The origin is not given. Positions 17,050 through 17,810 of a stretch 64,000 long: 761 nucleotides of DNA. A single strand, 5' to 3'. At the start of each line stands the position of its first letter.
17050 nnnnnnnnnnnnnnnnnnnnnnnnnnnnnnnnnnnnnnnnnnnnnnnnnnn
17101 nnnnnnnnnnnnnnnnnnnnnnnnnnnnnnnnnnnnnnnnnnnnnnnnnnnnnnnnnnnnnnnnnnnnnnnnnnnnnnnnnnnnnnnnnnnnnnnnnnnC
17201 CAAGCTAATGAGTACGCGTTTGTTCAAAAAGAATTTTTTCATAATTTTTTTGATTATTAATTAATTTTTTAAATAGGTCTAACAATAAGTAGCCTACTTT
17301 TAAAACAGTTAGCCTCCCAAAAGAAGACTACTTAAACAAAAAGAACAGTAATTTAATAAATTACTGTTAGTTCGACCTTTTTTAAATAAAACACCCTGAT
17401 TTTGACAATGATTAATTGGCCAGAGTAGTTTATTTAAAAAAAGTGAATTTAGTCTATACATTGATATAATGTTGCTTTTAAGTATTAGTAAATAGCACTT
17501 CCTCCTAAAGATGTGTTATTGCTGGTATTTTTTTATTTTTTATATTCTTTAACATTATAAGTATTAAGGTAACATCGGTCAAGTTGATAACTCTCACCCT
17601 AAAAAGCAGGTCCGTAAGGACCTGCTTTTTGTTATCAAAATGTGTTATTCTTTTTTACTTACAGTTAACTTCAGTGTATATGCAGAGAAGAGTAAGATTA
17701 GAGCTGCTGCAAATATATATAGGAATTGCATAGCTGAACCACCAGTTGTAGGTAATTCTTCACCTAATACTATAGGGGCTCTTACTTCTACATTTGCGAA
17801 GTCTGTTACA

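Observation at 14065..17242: tasA-like / sipW-LTD fusion / LPXTG-anchor module: candidate fibre or matrix assembly system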

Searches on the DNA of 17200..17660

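Call 80: search_rna_families(source=window, start=17200, end=17660, threshold=evalue, max_evalue=1)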
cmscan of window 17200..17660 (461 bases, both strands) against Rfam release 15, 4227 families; matches with E-value up to 1: 6.
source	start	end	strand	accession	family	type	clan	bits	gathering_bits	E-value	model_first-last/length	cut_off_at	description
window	17531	17631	+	RF04180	BTnc231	Gene; sRNA;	-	27.4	80.4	0.0011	1-154/154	no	Bacteroides sRNA BTnc231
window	17601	17660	-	RF04184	BTnc060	Gene; sRNA;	-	26.2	228.9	0.044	149-213/213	5'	Bacteroides sRNA BTnc060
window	17603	17656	-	RF02844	RefA9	Gene; antisense;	-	24.5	49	0.15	1-64/64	no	Enterococcus sRNA A9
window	17601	17635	-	RF02503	Atu_C9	Gene; sRNA;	-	24.3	40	0.00017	158-192/192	no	Rhizobiales sRNA Atu_C9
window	17532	17640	+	RF02502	Atu_C8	Gene; sRNA;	-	20.1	50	0.18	1-122/122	no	Rhizobiales sRNA Atu_C8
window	17601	17630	+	RF02503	Atu_C9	Gene; sRNA;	-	17.3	40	0.017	163-192/192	no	Rhizobiales sRNA Atu_C9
